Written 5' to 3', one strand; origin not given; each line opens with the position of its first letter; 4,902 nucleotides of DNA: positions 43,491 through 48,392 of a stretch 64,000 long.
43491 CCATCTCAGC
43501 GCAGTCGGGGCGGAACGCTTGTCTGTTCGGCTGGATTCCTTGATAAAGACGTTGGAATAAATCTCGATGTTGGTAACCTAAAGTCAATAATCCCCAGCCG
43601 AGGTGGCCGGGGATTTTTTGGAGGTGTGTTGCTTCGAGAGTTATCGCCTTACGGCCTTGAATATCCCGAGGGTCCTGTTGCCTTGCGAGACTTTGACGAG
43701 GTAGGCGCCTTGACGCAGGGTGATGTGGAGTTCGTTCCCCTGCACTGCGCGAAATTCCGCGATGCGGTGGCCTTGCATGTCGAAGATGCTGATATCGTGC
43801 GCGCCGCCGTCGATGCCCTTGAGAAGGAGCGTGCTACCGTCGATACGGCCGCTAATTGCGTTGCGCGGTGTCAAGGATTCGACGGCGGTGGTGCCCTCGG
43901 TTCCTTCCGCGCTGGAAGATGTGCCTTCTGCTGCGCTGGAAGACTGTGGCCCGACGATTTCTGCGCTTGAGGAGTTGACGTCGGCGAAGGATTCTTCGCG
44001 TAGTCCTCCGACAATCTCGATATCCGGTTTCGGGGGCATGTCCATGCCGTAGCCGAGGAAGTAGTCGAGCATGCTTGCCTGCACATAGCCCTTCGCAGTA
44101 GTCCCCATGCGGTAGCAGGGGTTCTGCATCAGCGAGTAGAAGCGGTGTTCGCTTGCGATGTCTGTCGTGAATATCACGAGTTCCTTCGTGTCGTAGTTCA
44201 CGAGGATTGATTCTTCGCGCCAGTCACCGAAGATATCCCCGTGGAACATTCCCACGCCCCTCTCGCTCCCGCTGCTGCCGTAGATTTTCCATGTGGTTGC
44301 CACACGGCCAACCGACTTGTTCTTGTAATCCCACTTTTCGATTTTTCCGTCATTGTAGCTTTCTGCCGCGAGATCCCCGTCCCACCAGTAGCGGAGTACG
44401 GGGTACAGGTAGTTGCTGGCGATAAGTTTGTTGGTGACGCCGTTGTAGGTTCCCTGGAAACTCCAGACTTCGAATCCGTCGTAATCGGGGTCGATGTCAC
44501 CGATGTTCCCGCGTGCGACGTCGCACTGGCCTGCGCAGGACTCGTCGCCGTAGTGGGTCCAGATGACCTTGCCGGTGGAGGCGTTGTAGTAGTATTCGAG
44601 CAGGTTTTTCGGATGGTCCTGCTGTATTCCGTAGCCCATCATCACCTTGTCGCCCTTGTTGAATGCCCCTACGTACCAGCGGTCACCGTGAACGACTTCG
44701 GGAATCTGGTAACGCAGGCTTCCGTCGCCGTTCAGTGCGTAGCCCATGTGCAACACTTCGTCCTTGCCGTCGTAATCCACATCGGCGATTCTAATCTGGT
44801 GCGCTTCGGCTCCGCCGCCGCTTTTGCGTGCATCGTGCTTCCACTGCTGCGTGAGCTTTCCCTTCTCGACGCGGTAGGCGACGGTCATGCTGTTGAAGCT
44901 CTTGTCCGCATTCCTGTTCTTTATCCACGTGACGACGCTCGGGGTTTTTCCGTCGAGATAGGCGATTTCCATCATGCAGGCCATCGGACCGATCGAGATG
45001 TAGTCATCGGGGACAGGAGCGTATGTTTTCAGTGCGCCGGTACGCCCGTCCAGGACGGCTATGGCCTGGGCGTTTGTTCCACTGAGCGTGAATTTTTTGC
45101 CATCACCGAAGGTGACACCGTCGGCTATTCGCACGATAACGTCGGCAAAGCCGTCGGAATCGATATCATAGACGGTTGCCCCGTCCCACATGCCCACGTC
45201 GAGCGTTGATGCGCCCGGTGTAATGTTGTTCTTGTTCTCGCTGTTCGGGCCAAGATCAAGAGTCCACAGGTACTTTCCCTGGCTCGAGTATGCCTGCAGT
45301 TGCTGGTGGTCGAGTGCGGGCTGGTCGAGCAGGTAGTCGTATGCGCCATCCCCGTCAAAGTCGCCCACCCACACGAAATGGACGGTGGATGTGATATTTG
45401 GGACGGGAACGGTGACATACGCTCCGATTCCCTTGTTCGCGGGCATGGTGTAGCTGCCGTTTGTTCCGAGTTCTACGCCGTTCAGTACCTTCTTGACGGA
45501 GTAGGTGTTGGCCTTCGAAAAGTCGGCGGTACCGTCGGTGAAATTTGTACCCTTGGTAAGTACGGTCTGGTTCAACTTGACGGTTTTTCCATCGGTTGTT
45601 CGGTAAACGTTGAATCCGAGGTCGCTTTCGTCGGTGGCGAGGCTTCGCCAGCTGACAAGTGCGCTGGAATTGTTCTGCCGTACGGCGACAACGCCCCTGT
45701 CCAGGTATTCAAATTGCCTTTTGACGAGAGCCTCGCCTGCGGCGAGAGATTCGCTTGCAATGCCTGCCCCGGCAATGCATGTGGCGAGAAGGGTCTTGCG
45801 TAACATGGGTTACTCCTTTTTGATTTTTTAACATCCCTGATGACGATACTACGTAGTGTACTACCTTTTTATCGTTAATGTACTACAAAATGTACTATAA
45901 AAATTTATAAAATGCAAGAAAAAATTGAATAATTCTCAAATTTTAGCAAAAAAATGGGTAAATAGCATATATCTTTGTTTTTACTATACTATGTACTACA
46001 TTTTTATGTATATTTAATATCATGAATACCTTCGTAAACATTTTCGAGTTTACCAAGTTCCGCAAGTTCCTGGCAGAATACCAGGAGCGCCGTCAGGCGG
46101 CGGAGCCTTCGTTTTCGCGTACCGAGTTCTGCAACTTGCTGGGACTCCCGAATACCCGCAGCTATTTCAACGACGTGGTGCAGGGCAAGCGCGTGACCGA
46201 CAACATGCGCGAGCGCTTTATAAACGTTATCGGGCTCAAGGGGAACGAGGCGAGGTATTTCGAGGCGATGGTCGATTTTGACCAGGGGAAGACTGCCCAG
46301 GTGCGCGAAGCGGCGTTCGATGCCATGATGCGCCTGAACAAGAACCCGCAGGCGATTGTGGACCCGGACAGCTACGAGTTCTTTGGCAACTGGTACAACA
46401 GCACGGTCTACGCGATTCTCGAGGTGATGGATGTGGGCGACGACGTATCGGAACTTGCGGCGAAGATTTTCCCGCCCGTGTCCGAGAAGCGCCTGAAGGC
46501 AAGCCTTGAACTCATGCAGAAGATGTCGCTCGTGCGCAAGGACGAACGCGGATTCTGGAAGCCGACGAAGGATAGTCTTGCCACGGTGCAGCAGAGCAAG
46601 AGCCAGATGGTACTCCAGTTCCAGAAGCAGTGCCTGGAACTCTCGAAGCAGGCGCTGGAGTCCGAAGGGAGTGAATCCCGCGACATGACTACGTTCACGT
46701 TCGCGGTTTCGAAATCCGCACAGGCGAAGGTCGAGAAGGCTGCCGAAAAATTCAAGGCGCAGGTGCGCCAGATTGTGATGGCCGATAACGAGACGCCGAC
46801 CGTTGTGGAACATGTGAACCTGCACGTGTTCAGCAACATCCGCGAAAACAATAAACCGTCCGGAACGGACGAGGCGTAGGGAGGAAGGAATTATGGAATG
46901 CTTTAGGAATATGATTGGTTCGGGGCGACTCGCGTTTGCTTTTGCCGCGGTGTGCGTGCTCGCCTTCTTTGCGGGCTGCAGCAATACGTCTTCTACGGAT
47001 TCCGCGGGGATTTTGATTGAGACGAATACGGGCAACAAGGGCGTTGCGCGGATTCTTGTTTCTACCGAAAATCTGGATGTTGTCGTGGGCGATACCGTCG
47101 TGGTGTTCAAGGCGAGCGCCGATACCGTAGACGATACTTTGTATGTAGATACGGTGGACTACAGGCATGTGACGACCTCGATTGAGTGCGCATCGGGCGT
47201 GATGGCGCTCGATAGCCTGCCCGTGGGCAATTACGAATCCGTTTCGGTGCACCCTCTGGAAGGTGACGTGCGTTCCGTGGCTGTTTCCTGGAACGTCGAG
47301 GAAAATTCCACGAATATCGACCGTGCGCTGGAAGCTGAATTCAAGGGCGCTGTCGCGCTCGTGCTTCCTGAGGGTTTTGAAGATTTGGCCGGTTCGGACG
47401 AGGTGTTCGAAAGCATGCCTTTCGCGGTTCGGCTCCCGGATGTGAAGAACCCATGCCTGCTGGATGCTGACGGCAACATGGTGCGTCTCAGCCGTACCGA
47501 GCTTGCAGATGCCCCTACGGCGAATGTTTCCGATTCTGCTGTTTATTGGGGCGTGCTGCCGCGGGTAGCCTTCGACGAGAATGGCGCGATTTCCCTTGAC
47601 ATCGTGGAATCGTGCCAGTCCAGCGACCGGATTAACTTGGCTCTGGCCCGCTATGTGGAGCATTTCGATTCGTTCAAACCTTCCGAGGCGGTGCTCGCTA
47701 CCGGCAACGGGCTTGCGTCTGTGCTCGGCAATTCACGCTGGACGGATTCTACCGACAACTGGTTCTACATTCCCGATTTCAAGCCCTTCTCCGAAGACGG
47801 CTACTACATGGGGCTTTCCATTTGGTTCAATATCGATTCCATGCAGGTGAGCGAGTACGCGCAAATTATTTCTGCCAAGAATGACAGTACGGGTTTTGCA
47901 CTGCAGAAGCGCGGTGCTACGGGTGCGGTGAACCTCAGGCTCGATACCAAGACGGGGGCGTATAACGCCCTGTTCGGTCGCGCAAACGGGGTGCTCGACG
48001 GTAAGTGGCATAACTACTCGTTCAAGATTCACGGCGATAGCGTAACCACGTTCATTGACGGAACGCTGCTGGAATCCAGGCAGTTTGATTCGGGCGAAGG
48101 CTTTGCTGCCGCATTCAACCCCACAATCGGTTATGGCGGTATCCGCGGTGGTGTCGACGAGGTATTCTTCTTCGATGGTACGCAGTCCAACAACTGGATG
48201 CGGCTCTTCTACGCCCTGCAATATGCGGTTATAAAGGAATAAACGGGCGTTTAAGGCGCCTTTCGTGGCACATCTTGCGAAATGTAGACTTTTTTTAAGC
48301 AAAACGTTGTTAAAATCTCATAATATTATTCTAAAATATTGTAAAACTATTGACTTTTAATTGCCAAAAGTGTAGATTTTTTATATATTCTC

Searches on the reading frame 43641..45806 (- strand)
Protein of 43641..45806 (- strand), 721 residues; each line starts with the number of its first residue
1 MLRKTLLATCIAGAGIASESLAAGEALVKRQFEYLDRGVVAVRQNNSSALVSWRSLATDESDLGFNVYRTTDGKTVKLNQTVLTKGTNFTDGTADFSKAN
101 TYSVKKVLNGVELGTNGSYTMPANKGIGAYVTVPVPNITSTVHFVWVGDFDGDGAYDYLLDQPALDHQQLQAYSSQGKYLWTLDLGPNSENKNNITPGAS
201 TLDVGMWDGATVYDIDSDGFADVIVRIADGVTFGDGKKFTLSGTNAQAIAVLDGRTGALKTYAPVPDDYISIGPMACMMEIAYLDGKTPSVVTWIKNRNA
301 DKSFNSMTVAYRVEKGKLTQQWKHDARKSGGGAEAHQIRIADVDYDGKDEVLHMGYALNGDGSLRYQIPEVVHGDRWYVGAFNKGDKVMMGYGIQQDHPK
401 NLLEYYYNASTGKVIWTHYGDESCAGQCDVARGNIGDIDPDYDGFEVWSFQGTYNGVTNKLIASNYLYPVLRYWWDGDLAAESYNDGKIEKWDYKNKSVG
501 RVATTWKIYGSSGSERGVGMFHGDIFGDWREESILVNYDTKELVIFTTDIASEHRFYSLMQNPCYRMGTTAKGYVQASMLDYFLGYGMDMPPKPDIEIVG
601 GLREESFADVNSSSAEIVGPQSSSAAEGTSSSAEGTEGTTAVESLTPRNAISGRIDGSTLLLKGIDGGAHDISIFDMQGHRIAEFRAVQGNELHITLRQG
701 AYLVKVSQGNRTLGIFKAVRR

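Call 31: search_protein_families(library=pfam, proteins=[window:43641-45806:-], max_evalue=0.01)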
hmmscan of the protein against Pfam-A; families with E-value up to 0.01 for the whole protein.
window:43641-45806:- (721 aa): 3 families
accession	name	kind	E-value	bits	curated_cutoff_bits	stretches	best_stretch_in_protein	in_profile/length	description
PF21348.3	RGL11_C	-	3.6e-62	211.2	27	2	280-594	181-490/490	Rhamnogalacturonan lyase family 11, C-terminal domain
PF18370.7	RGI_lyase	-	5.4e-20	72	27.8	1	30-115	1-79/86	Rhamnogalacturonan I lyases beta-sheet domain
PF13517.12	FG-GAP_3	-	9.1e-06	26.6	26.9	0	195-225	32-61/61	FG-GAP-like repeat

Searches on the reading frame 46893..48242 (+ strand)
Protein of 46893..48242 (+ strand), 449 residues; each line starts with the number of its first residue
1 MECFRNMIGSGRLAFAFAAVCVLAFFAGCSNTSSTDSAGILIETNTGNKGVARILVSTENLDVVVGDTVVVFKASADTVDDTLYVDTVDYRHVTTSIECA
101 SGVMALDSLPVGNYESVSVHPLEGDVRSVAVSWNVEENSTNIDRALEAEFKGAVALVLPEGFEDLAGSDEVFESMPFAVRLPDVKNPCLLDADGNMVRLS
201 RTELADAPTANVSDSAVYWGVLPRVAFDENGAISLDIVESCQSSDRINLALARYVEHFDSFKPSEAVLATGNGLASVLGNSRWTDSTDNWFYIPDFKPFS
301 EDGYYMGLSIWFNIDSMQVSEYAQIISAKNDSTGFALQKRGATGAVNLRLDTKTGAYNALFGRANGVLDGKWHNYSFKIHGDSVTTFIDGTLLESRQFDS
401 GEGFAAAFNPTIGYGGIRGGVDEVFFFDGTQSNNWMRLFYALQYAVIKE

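Call 5: search_protein_families(library=ncbifam, proteins=[window:46893-48242:+], max_evalue=0.01)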
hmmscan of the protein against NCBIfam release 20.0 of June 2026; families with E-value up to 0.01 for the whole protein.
window:46893-48242:+ (449 aa): 0 families

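Call 6: search_protein_families(library=pfam, proteins=[window:46893-48242:+], max_evalue=0.01)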
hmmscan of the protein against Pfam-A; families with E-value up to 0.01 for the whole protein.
window:46893-48242:+ (449 aa): 1 family
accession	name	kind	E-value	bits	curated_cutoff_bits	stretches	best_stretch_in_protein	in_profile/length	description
PF13385.13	Laminin_G_3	-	4.2e-07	30.7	27.6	1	286-425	2-139/151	Concanavalin A-like lectin/glucanases superfamily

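Call 85: search_protein_families(library=padloc, proteins=[window:46893-48239:+], max_evalue=0.01)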
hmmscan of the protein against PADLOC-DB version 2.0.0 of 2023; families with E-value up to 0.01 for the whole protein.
window:46893-48239:+ (449 aa): 0 families

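Call 86: search_protein_families(library=phrogs, proteins=[window:46893-48239:+], max_evalue=0.01)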
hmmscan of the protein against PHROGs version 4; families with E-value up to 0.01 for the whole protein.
window:46893-48239:+ (449 aa): 0 families
